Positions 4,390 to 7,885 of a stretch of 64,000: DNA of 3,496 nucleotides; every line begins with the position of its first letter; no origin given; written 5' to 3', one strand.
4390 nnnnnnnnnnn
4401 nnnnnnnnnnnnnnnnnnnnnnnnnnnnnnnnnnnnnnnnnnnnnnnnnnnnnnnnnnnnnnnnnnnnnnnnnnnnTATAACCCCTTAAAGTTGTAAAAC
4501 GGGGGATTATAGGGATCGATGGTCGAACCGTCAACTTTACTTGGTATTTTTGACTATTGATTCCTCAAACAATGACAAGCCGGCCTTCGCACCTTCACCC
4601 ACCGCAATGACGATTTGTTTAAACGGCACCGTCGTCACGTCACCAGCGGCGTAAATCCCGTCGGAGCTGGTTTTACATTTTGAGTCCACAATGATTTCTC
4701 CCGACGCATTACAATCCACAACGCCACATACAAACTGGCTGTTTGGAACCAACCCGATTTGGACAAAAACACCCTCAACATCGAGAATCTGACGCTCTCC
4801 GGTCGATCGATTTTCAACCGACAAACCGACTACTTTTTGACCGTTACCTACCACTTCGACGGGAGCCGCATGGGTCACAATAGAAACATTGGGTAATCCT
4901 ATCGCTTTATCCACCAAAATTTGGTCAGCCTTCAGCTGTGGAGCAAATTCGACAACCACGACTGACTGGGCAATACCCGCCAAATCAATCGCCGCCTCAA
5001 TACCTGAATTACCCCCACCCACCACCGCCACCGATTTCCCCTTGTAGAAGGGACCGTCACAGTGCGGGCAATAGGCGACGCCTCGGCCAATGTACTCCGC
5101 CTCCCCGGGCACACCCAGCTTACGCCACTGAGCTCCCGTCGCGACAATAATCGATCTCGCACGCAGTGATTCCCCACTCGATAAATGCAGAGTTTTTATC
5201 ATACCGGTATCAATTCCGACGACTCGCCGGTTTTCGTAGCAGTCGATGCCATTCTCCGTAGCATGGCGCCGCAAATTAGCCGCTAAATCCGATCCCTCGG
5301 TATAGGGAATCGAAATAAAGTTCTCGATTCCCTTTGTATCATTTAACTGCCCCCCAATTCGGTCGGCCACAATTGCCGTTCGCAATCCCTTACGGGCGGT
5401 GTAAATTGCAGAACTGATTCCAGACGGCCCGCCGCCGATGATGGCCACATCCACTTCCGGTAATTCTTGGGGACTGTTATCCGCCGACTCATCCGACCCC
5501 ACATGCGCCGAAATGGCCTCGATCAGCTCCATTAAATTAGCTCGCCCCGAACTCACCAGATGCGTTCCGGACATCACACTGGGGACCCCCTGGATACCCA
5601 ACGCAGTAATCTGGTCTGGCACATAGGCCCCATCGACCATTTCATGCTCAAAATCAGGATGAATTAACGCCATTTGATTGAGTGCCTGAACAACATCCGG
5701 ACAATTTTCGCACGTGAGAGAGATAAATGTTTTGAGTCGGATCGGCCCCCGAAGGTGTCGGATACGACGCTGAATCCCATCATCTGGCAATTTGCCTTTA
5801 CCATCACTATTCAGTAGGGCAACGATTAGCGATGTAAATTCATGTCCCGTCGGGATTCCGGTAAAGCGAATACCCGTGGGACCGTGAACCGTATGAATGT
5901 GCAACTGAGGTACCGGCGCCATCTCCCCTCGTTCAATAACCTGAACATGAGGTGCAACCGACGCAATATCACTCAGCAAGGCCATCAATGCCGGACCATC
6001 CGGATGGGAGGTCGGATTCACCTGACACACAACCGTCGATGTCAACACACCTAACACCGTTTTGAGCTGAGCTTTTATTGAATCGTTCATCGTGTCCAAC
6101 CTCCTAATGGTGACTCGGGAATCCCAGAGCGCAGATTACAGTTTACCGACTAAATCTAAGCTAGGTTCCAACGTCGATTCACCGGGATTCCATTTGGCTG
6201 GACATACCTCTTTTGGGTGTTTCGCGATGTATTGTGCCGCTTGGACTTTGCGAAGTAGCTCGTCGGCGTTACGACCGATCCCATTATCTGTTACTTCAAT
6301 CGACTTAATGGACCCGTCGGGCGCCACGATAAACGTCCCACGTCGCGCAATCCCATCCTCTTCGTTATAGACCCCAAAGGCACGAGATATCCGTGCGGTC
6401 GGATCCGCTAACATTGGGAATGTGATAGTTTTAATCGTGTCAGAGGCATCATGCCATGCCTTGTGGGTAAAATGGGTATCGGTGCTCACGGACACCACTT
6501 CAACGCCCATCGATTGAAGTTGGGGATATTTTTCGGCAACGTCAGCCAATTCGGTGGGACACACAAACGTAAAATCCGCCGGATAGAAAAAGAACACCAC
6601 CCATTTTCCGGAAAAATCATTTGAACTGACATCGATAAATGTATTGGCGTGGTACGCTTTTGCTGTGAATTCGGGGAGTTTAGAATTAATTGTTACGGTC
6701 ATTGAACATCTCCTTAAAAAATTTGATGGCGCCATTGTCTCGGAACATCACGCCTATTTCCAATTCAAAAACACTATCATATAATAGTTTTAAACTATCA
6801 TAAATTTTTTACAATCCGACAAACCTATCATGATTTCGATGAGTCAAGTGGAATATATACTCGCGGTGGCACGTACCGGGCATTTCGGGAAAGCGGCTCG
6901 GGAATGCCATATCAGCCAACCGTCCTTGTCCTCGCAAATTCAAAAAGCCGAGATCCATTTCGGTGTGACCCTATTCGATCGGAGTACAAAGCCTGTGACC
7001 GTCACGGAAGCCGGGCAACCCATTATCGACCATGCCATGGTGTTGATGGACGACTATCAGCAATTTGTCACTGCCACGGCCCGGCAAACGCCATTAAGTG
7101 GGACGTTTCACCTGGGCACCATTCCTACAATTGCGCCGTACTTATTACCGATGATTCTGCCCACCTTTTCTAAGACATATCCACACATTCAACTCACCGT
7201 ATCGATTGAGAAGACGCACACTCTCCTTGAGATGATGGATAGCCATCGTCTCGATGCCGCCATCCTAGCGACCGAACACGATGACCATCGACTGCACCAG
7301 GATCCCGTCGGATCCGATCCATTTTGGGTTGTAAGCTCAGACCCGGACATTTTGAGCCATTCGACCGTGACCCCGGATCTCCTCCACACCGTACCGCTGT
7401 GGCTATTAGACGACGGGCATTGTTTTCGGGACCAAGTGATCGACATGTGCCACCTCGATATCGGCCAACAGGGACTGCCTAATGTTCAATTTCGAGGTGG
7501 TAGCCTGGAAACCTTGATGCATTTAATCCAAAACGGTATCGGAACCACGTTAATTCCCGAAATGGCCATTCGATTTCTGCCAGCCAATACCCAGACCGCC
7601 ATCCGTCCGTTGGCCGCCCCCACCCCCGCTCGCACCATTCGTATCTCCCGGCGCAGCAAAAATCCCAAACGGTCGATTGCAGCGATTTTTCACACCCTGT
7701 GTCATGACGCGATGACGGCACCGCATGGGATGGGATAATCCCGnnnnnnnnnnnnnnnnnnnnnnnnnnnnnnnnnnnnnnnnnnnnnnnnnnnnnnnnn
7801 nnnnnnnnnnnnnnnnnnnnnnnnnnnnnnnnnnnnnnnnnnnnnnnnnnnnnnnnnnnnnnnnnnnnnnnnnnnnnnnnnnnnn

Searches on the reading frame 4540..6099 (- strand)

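Call 21: search_protein_families(library=pfam, proteins=[window:4540-6099:-], max_evalue=0.001)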
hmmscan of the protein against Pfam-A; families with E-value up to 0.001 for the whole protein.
window:4540-6099:- (520 aa): 10 families
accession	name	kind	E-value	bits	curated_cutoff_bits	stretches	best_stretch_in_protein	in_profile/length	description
PF07992.20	Pyr_redox_2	-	1.8e-47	162.6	26.1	1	217-503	2-291/291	Pyridine nucleotide-disulphide oxidoreductase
PF13738.12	Pyr_redox_3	-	2.1e-16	60.5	30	1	265-486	76-305/305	Pyridine nucleotide-disulphide oxidoreductase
PF00070.33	Pyr_redox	-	5e-16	59.4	22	1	356-429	1-80/82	Pyridine nucleotide-disulphide oxidoreductase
PF01266.30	DAO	-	7.9e-12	45.8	27.9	2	270-327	149-208/353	FAD dependent oxidoreductase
PF03486.20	HI0933_like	-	2.2e-09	37.6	50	0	217-244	2-29/244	HI0933-like protein Rossmann domain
PF12831.13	FAD_oxidored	-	4.1e-09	36.7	27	1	217-252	1-38/416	FAD dependent oxidoreductase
PF01134.28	GIDA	-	1.8e-08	34.3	22.1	0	217-249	1-29/391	Glucose inhibited division protein A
PF00890.30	FAD_binding_2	-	1.2e-06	28.5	20.4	0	217-245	1-29/414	FAD binding domain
PF13192.12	Thioredoxin_3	-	6.8e-06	26.5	24.8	1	126-196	6-74/76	Thioredoxin domain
PF01946.23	Thi4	-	4.3e-05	23.3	26.2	1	212-248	14-51/235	Thi4 family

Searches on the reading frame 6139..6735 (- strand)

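Call 21: search_protein_families(library=pfam, proteins=[window:6139-6735:-], max_evalue=0.001)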
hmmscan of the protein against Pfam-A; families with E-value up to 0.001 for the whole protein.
window:6139-6735:- (199 aa): 4 families
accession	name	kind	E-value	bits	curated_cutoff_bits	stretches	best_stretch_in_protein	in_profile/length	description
PF00578.27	AhpC-TSA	-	5.4e-39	133.4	26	1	16-145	1-123/124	AhpC/TSA family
PF08534.16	Redoxin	-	1e-16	61.5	26.6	1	17-152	3-137/148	Redoxin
PF10417.14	1-cysPrx_C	-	1.3e-07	31.9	21.1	1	166-194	1-32/41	C-terminal domain of 1-Cys peroxiredoxin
PF02630.20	SCO1-SenC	-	0.00024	21.5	22.8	1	36-84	14-64/134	SCO1/SenC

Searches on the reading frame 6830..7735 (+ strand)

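Call 21: search_protein_families(library=pfam, proteins=[window:6830-7735:+], max_evalue=0.001)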
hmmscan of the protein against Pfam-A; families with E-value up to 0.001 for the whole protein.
window:6830-7735:+ (302 aa): 2 families
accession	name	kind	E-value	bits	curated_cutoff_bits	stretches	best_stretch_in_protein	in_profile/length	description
PF03466.25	LysR_substrate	-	4.3e-37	128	28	1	88-294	3-207/209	LysR substrate binding domain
PF00126.33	HTH_1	-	1.1e-20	73.8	26.6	1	5-63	2-60/60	Bacterial regulatory helix-turn-helix protein, lysR family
